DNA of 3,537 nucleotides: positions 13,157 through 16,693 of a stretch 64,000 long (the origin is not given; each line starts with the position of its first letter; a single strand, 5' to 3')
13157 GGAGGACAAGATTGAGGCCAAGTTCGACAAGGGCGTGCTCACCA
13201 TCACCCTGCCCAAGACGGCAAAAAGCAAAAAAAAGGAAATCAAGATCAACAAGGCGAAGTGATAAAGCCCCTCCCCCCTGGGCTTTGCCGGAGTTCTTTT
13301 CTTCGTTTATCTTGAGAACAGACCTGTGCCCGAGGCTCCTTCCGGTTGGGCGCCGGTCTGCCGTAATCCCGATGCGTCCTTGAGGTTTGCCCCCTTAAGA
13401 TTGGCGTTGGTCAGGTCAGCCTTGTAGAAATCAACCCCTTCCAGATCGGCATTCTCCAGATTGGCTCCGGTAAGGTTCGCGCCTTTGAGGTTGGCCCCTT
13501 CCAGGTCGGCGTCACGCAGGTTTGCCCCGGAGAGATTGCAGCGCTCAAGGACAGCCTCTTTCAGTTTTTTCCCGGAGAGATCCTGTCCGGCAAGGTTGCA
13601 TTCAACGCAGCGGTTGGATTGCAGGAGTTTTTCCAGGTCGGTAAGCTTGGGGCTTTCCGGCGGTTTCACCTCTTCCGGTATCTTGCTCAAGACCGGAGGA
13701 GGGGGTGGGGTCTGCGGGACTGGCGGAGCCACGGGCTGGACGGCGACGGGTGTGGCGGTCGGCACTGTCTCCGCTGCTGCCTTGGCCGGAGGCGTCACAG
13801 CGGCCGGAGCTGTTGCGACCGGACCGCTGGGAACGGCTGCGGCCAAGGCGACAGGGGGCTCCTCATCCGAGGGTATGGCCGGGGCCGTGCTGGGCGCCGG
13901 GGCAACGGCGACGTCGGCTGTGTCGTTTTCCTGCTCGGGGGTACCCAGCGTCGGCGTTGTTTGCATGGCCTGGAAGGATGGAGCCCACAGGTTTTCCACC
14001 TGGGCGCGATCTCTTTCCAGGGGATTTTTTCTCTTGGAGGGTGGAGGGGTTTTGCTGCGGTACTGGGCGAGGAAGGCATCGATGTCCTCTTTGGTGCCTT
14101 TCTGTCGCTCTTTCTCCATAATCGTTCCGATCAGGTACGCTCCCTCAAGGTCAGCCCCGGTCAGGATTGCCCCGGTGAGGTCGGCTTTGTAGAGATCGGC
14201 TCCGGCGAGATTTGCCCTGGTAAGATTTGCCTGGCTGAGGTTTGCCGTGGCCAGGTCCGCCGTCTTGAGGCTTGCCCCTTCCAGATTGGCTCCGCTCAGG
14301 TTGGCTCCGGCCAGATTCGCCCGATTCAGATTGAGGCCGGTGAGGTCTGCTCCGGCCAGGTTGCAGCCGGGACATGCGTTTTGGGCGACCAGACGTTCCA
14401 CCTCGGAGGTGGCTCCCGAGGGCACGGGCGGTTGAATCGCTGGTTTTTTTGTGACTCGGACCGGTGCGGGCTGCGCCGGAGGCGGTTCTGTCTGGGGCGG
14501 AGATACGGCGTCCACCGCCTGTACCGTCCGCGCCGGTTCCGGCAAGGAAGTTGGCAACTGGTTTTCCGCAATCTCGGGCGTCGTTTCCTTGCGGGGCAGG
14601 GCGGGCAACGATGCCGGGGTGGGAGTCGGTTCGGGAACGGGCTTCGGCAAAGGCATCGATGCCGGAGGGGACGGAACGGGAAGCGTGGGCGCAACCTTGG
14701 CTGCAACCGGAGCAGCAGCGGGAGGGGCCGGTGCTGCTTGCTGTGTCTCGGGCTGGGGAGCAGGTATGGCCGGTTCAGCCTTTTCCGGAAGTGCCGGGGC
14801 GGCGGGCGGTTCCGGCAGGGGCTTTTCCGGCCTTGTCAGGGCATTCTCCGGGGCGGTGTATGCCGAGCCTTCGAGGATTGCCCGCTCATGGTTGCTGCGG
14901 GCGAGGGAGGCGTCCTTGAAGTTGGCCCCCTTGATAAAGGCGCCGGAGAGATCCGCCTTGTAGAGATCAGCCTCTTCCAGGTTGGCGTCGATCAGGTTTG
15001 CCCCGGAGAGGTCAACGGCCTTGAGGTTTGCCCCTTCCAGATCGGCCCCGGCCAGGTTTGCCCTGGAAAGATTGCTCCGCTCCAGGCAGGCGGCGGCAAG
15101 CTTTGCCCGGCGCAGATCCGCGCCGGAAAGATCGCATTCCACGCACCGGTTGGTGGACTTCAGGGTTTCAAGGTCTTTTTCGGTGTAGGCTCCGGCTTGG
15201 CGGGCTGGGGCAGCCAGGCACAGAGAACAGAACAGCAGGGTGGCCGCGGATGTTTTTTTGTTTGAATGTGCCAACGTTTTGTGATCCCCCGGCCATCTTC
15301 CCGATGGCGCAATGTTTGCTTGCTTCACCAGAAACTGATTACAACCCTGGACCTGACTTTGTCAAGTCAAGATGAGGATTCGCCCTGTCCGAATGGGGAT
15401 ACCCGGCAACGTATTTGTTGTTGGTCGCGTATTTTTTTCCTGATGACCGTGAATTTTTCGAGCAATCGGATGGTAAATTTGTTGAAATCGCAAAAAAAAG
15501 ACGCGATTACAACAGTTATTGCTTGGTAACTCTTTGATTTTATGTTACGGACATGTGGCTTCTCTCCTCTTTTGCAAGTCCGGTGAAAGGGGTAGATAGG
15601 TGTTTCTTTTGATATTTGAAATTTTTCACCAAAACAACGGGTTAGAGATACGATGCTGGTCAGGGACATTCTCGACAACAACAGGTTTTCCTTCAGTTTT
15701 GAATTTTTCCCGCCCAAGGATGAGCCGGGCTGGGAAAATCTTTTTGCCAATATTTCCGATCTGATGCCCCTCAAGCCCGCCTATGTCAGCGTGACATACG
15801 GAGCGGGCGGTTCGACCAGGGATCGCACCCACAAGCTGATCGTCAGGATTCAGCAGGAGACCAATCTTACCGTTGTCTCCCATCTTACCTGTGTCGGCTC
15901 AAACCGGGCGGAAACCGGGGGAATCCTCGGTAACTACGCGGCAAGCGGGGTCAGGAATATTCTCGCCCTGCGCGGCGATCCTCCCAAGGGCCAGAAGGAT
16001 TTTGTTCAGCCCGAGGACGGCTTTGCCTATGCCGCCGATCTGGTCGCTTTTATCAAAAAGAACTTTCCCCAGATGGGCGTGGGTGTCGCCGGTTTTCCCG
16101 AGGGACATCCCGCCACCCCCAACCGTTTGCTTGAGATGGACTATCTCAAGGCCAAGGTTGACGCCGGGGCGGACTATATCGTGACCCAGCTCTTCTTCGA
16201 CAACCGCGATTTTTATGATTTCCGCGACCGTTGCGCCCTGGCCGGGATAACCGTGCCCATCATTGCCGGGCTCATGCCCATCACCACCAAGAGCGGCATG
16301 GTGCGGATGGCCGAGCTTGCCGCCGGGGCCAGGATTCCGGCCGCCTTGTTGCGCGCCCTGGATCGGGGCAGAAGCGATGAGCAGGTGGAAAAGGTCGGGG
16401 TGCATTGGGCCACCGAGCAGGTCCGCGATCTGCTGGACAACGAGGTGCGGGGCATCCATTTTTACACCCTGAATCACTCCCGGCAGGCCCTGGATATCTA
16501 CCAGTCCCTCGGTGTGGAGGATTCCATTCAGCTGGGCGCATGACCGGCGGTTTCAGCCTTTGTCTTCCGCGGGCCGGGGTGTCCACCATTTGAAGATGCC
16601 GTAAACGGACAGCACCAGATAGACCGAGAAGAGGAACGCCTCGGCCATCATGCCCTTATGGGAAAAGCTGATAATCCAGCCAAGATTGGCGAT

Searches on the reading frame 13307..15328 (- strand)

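Call 36: search_protein_families(library=ncbifam, proteins=[window:13307-15328:-], max_evalue=1e-8)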
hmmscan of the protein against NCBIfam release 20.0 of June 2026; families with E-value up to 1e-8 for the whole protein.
window:13307-15328:- (673 aa): 16 families
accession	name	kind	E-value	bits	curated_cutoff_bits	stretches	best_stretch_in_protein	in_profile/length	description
NF052603.1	penta_Alr5209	equivalog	1.1e-43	147.9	125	3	342-413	18-89/113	Alr5209 family pentapeptide repeat protein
NF047416.1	penta_HetL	equivalog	4.5e-43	147.2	260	3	322-405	88-171/218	heterocyst differentiation pentapeptide repeat protein HetL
NF011744.0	PRK15197.1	equivalog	8.6e-38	130.2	274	3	323-414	170-261/291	SPI-2 type III secretion system effector PipB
NF011743.0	PRK15196.1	equivalog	6.1e-36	124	354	3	317-405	147-235/350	type III secretion system effector PipB2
NF033086.2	penta_rpt_Qnr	equivalog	3.1e-25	89.2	240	0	321-399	115-193/211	Qnr family pentapeptide repeat protein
NF012152.0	penta_rpt_QnrC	exception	8.3e-23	81.5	500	0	577-649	11-84/221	QnrC family quinolone resistance pentapeptide repeat protein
NF000071.4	penta_rpt_QnrA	exception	1e-22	81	450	1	319-399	119-199/218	QnrA family quinolone resistance pentapeptide repeat protein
NF000349.1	mfpA_AE000516.2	equivalog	2.6e-21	76.3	360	0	60-144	62-146/183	pentapeptide repeat protein MfpA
NF000056.3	penta_rpt_QnrS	exception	1.6e-20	73.7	460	0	314-398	49-133/218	QnrS family quinolone resistance pentapeptide repeat protein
NF000421.1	penta_rpt_QnrVC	exception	3.2e-20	73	460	0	320-397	120-197/218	QnrVC family quinolone resistance pentapeptide repeat protein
NF038182.1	penta_rpt_SmQnr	exception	3.5e-19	69.5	460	0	66-138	126-198/215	SmQnr family pentapeptide repeat protein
NF012151.0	penta_rpt_QnrAS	exception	7e-19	68.7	490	0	320-397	120-197/218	QnrAS family quinolone resistance pentapeptide repeat protein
NF033375.2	penta_rpt_QnrE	exception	2.6e-16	60.3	480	0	581-648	118-185/214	QnrE family quinolone resistance pentapeptide repeat protein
NF000420.1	penta_rpt_QnrB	exception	3.1e-16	60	460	0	580-649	117-186/214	QnrB family quinolone resistance pentapeptide repeat protein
NF011904.1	PRK15377.1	subfamily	6.2e-13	48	500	0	574-648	11-86/606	type III secretion system effector HECT-type E3 ubiquitin transferase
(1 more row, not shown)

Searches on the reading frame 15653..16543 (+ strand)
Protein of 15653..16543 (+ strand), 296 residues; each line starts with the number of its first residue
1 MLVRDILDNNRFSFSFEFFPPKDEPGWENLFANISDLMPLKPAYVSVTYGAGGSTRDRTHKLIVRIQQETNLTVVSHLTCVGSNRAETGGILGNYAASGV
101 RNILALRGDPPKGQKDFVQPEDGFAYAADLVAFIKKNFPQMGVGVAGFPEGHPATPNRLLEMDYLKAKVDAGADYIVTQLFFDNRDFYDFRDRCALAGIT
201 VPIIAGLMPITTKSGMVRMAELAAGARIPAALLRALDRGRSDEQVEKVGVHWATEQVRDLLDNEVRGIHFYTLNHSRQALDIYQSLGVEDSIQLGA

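Call 36: search_protein_families(library=ncbifam, proteins=[window:15653-16543:+], max_evalue=1e-8)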
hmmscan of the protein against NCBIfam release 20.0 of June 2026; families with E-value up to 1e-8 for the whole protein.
window:15653-16543:+ (296 aa): 4 families
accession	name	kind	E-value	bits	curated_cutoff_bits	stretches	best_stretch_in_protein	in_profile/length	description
TIGR00676.1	fadh2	equivalog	1e-103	346.5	293.7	1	14-286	1-274/275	methylenetetrahydrofolate reductase [NAD(P)H]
TIGR00677.1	fadh2_euk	equivalog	1.9e-82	276.7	310.05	1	14-289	2-278/281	methylenetetrahydrofolate reductase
NF006950.0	PRK09432.1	equivalog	9e-65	218.8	382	1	10-290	21-294/296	methylenetetrahydrofolate reductase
NF006396.0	PRK08645.1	equivalog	9.5e-21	73.5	453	1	7-272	318-587/611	bifunctional homocysteine S-methyltransferase/methylenetetrahydrofolate reductase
